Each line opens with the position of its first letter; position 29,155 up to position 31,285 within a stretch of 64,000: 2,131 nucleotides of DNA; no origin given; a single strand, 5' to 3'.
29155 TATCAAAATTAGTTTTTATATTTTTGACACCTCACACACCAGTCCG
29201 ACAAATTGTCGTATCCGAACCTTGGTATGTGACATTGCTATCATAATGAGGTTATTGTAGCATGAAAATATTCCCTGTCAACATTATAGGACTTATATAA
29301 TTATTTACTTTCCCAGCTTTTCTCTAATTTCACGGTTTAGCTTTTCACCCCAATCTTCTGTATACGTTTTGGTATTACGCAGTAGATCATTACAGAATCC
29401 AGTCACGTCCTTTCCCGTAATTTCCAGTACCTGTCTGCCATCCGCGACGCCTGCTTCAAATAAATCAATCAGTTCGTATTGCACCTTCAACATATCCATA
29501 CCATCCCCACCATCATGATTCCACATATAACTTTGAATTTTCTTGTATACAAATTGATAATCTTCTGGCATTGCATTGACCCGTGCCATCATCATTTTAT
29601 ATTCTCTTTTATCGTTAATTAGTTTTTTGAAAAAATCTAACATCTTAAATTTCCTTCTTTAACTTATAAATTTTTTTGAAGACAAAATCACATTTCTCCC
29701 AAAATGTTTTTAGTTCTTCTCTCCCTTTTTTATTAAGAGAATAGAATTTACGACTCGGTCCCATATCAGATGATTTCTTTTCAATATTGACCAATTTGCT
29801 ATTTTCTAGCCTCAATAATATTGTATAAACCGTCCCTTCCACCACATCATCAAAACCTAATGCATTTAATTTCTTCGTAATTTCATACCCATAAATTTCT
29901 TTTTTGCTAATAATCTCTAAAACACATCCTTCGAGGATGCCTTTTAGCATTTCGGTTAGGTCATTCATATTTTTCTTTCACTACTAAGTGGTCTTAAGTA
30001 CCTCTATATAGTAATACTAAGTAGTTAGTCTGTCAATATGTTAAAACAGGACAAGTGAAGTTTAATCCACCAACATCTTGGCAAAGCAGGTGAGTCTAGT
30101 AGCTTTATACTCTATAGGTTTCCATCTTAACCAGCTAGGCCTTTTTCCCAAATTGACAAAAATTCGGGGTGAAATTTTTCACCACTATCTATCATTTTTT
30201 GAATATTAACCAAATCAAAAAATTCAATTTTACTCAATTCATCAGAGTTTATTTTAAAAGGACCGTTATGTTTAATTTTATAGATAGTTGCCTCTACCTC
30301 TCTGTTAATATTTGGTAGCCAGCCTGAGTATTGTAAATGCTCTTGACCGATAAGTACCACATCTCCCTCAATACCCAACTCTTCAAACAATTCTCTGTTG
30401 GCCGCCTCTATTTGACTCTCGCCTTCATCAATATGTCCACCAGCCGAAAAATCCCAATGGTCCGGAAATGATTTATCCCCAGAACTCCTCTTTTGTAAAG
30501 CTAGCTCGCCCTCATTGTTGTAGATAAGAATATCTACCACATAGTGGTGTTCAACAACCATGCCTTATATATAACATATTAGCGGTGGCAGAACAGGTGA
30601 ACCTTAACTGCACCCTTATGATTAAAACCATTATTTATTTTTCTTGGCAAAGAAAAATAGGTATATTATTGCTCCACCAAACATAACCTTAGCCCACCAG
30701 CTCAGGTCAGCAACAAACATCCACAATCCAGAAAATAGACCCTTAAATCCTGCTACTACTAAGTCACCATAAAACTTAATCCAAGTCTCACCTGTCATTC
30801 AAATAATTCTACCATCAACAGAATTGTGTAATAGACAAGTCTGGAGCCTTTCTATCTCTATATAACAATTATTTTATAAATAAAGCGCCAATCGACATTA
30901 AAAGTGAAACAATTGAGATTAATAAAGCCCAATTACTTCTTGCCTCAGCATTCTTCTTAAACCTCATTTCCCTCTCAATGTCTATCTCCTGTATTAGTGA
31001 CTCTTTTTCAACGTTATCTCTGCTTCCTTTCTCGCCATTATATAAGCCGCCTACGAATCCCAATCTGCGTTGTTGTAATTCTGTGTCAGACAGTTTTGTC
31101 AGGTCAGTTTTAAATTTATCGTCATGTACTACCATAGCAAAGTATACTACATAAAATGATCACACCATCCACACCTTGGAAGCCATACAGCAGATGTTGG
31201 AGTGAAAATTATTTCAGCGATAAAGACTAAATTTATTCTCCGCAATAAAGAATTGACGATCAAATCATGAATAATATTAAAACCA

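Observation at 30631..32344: tRNA-proximal cassette: TM protein plus HEPN (Rx4H) protein plus two tiny membrane peptides, a candidate defence or toxin module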

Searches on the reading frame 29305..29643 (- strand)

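Call 4: search_protein_families(library=pfam, proteins=[window:29305-29643:-], max_evalue=1)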
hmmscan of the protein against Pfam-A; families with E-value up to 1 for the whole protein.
window:29305-29643:- (112 aa): 2 families
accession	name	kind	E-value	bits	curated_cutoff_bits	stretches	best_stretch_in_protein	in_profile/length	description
PF06304.16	DUF1048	-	1.3e-38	131.9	29.6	1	7-106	2-101/102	Protein of unknown function (DUF1048)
PF24241.1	Deam_C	-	0.073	13.4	27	1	60-86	68-95/136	Putative cytidine deaminase, C-terminal domain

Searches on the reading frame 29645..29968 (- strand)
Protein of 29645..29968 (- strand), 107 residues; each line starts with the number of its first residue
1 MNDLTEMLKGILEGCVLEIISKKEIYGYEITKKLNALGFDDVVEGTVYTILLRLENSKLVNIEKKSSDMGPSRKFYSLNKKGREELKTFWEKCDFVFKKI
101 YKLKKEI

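Call 4: search_protein_families(library=pfam, proteins=[window:29645-29968:-], max_evalue=1)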
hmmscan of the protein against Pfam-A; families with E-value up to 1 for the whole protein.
window:29645-29968:- (107 aa): 1 family
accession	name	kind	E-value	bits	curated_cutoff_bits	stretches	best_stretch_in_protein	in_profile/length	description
PF03551.20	PadR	-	6e-22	77.9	27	1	16-87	1-74/75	Transcriptional regulator PadR-like family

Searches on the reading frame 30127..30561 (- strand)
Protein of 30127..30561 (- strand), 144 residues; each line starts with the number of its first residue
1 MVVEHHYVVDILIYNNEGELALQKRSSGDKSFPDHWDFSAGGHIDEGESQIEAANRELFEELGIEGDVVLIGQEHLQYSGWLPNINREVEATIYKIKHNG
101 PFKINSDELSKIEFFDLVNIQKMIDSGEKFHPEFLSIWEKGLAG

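Call 4: search_protein_families(library=pfam, proteins=[window:30127-30561:-], max_evalue=1)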
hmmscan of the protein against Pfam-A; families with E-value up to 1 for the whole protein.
window:30127-30561:- (144 aa): 4 families
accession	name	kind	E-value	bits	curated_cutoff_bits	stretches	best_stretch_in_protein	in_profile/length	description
PF00293.34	NUDIX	-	1.4e-19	70.9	21.1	1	5-134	2-130/134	NUDIX domain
PF22327.2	Nudt16-like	-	0.017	15.5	27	1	40-78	38-77/161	U8 snoRNA-decapping enzyme-like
PF08967.16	ENCP4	-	0.024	15.2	31.4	1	49-96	9-52/81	Putative type 4B encapsulin shell protein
PF14815.12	NUDIX_4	-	0.071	13.3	35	1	12-67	4-54/113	NUDIX domain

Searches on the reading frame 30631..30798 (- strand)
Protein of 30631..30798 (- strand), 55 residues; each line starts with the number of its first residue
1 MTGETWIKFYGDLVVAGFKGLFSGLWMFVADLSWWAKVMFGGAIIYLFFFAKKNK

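Call 4: search_protein_families(library=pfam, proteins=[window:30631-30798:-], max_evalue=1)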
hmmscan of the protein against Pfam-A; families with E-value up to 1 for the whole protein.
window:30631-30798:- (55 aa): 1 family
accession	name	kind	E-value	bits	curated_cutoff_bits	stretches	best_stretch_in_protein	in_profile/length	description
PF14995.11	TMEM107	-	0.092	13.5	26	1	14-51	58-95/123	Transmembrane protein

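Call 5: search_protein_families(library=padloc, proteins=[window:30631-30798:-], max_evalue=1)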
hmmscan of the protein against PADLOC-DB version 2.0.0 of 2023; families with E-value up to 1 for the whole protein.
window:30631-30798:- (55 aa): 0 families

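Call 6: search_protein_families(library=ncbifam, proteins=[window:30631-30798:-], max_evalue=1)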
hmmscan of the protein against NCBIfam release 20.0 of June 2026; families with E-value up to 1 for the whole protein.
window:30631-30798:- (55 aa): 0 families

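Call 76: search_protein_families(library=phrogs, proteins=[window:30634-30798:-], max_evalue=0.1)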
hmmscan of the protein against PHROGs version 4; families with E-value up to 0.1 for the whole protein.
window:30634-30798:- (55 aa): 1 family
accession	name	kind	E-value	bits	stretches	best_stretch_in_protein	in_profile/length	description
phrog_785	-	lysis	0.018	15.8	1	5-42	43-80/107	holin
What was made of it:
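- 30631..30798 (-): 55-aa Trp/Gly-rich hydrophobic ORF (WAV41_01670). Adjacent, but not shown to belong to the module. Its only family hits are non-significant: PHROG holin E=0.018 (call 76) and Pfam TMEM107 E=0.092 (call 4).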

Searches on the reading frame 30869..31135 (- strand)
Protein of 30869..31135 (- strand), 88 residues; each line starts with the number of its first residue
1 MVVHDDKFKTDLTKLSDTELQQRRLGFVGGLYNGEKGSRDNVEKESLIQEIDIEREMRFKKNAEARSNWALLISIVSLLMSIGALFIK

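Call 4: search_protein_families(library=pfam, proteins=[window:30869-31135:-], max_evalue=1)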
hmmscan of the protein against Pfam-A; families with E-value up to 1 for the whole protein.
window:30869-31135:- (88 aa): 1 family
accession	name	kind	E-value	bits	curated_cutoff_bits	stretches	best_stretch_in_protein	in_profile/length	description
PF00598.24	Flu_M1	-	0.11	12.5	23.4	1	12-68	65-118/157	Influenza Matrix protein (M1)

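Call 5: search_protein_families(library=padloc, proteins=[window:30869-31135:-], max_evalue=1)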
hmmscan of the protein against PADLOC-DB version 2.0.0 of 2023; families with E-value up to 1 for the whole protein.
window:30869-31135:- (88 aa): 0 families

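Call 6: search_protein_families(library=ncbifam, proteins=[window:30869-31135:-], max_evalue=1)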
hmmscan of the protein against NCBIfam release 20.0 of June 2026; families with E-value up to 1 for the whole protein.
window:30869-31135:- (88 aa): 0 families

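Call 76: search_protein_families(library=phrogs, proteins=[window:30872-31135:-], max_evalue=0.1)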
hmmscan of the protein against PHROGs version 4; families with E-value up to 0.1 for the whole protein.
window:30872-31135:- (88 aa): 0 families
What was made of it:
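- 30869..31135 (-): 88-aa tail-anchored ORF (WAV41_01665). Adjacent, but not shown to belong to the module. No family hit (calls 4-6, 76).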
